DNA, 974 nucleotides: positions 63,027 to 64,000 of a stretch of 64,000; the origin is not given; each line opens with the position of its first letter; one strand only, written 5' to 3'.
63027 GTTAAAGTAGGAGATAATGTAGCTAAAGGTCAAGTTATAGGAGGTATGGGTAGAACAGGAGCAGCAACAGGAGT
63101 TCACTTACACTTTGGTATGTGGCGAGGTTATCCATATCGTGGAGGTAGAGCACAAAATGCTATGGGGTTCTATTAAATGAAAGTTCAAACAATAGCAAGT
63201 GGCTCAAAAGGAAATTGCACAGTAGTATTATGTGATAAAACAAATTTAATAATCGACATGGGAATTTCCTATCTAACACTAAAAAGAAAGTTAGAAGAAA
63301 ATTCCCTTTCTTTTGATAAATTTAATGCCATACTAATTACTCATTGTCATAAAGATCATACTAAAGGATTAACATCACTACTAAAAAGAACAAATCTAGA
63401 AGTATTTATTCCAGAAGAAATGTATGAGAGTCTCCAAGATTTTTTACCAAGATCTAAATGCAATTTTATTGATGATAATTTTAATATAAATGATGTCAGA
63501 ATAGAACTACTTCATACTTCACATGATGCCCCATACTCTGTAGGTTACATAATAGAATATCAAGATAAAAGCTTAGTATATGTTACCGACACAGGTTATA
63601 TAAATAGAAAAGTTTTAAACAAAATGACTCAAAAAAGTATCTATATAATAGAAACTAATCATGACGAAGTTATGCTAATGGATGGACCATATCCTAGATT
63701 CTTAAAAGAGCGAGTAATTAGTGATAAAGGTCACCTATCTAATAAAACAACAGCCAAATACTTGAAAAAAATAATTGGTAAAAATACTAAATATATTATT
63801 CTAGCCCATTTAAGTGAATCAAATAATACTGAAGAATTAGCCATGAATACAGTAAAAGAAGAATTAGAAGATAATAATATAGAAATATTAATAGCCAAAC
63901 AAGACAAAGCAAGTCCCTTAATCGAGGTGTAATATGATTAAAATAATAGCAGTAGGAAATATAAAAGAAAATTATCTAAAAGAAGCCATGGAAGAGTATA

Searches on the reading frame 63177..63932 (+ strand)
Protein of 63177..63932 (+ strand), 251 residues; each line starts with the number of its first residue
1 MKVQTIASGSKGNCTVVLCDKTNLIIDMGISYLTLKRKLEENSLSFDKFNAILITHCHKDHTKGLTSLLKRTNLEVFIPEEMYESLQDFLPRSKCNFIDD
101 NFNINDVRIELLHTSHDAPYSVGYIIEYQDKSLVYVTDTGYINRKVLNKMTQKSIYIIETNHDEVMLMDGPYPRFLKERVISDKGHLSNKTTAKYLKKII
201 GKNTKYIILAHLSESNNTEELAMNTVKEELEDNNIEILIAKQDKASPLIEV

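Call 57: find_encoding_contigs(protein=window:63177-63932:+, flank=10000, max_places=4)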
Protein window:63177-63932:+ (251 aa): 18 contigs read that carry it; 4 places shown.
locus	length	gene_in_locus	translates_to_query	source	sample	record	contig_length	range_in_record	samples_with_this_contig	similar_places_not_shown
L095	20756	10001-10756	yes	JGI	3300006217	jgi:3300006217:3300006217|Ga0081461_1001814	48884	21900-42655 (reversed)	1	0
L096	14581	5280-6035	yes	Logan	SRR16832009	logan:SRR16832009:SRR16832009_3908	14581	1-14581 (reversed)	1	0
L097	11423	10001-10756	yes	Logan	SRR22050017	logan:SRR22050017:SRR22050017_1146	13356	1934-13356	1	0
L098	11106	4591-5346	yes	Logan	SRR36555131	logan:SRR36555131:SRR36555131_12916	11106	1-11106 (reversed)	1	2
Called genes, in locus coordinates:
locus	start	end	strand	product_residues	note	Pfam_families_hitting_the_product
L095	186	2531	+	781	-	PF00122:E1-E2_ATPase, PF00702:Hydrolase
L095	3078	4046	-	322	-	PF00665:rve, PF13683:rve_3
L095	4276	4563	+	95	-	PF01250:Ribosomal_S6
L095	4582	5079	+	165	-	PF00436:SSB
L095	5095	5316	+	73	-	PF01084:Ribosomal_S18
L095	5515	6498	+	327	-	PF01368:DHH, PF02272:DHHA1 (weak)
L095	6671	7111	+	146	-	PF01281:Ribosomal_L9_N, PF03948:Ribosomal_L9_C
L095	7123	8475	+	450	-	PF00772:DnaB, PF03796:DnaB_C, PF13481:AAA_25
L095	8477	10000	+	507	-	PF01476:LysM (weak), PF07501:G5, PF01551:Peptidase_M23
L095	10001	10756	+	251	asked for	PF00753:Lactamase_B, PF23023:Anti-Pycsar_Apyc1, PF12706:Lactamase_B_2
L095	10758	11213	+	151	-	PF02590:SPOUT_MTase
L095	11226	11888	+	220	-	PF03167:UDG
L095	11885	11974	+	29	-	-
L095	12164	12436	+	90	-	PF06541:ABC_trans_CmpB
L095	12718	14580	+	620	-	-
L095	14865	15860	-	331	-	PF01515:PTA_PTB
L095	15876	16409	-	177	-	PF04011:LemA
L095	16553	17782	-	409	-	PF02388:FemAB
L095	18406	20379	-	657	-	PF00912:Transgly, PF00905:Transpeptidase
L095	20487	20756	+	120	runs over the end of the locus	-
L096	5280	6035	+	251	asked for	PF00753:Lactamase_B, PF23023:Anti-Pycsar_Apyc1, PF12706:Lactamase_B_2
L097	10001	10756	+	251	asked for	PF00753:Lactamase_B, PF23023:Anti-Pycsar_Apyc1, PF12706:Lactamase_B_2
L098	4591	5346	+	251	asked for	PF00753:Lactamase_B, PF23023:Anti-Pycsar_Apyc1, PF12706:Lactamase_B_2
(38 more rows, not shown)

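Call 59: find_related_loci(query=L095:18406-20379:-, collection=metagenome_contigs, flank=10000)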
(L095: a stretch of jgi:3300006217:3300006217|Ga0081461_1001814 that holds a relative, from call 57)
Query L095:18406-20379:- (657 aa) in metagenome_contigs; peptide patterns used: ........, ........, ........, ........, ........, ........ (x = any residue, [..] = any of these).
600 stretches matched a pattern (row limit reached: there are more); 558 encode a relative of the query (tblastn E <= 1e-3); the best 80 are kept; 80 distinct loci.
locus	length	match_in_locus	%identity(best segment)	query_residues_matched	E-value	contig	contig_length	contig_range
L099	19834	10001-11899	79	23-657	0e+0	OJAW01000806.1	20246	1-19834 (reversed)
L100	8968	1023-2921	79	23-657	0e+0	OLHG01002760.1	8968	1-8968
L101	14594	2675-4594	77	16-657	0e+0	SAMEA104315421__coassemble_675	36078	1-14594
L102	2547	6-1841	77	44-657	0e+0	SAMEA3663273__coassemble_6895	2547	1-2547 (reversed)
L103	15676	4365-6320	72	1-654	0e+0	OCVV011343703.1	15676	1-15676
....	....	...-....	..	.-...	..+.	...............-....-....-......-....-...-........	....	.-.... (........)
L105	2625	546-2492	69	1-649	0e+0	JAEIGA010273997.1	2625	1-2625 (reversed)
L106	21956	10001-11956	71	6-653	0e+0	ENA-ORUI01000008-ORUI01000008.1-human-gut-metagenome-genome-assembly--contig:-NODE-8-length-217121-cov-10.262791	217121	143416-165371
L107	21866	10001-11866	78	29-652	0e+0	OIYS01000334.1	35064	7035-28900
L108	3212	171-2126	70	8-657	0e+0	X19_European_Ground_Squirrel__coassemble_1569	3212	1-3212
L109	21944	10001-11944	70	1-650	0e+0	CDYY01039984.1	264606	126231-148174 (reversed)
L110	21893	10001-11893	70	23-653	0e+0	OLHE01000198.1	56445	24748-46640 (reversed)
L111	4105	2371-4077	76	5-573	0e+0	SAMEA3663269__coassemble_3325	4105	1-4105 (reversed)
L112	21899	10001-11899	68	21-653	0e+0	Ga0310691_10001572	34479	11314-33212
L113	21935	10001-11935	66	10-657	0e+0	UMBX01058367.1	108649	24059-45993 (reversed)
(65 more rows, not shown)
